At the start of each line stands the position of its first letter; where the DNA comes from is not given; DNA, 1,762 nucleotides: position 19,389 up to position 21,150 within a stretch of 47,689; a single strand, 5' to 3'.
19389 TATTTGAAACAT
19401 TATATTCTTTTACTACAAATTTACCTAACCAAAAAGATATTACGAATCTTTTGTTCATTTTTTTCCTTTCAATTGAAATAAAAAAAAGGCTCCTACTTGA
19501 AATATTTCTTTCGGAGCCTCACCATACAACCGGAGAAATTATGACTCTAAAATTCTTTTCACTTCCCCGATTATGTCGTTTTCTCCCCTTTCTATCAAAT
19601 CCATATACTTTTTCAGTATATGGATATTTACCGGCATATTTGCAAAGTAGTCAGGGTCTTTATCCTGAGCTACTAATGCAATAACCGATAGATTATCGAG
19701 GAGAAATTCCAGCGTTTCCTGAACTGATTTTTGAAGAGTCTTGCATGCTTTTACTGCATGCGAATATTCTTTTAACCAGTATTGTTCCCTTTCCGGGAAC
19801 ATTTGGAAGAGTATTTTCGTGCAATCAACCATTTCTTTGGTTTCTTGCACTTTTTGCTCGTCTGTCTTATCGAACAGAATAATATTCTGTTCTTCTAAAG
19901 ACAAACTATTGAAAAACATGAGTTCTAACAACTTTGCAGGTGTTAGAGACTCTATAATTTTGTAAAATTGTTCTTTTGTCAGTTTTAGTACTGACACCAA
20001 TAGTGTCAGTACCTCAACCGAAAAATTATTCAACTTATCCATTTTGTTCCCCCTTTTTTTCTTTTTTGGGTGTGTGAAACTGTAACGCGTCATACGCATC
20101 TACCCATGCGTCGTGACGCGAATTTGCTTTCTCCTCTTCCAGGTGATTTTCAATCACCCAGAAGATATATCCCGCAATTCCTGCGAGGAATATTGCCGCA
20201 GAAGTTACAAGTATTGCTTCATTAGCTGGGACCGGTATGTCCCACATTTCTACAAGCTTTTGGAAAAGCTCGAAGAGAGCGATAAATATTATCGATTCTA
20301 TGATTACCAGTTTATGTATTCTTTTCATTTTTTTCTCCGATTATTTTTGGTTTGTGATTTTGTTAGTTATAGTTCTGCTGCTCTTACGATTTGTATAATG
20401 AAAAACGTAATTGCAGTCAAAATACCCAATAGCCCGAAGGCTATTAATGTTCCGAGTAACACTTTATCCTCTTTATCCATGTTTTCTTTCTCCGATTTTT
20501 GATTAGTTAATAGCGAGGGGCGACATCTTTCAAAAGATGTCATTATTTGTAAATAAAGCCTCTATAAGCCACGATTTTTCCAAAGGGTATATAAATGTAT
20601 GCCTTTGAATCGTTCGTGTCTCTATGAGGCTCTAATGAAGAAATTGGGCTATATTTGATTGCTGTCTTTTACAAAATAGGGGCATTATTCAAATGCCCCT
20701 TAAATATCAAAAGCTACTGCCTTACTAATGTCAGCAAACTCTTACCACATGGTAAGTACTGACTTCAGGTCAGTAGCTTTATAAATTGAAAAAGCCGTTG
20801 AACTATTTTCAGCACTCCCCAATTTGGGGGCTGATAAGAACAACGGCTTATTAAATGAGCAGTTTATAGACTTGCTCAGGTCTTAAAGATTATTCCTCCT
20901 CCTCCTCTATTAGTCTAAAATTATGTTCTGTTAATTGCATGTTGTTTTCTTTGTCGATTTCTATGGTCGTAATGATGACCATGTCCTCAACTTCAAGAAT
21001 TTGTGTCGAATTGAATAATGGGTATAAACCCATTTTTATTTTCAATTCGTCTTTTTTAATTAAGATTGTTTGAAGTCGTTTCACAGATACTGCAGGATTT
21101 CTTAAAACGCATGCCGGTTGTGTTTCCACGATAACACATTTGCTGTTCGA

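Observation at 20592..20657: Copy R1 of the element points antisense into the early block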

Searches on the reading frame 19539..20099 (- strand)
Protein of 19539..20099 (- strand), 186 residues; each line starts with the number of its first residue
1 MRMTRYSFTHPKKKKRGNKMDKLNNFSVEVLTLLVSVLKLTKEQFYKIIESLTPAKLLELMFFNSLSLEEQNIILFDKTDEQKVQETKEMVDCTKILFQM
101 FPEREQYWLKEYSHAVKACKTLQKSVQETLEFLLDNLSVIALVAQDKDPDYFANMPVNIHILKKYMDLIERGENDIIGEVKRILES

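Call 12: search_protein_families(library=phrogs, proteins=[window:19539-20099:-])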
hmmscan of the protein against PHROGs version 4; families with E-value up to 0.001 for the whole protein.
window:19539-20099:- (186 aa): 0 families

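Call 36: search_protein_families(library=pfam, proteins=[window:19539-20099:-], max_evalue=0.01)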
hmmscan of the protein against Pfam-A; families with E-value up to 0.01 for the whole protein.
window:19539-20099:- (186 aa): 0 families

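Call 79: search_solved_structures(query=window:19539-20099:-, max_evalue=10)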
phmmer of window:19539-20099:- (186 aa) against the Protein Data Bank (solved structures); distinct sequences matched with E-value up to 10: 1.
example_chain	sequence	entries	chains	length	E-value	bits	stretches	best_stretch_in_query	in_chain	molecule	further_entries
8a22_AI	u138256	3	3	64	0.86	12.9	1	120-155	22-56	mL63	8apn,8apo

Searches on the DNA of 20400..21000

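Call 83: search_rna_families(source=window, start=20400, end=21000, threshold=evalue, max_evalue=1)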
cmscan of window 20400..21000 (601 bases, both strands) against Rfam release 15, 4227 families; matches with E-value up to 1: 2.
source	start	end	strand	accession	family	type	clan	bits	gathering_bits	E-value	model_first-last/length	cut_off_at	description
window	20755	20793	+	RF01371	CRISPR-DR58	Gene; CRISPR;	-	19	38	0.58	1-37/37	no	CRISPR RNA direct repeat element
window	20599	20721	+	RF00407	SNORA50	Gene; snRNA; snoRNA; HACA-box;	CL00034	18.9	90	0.65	1-136/136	no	Small nucleolar RNA SNORA50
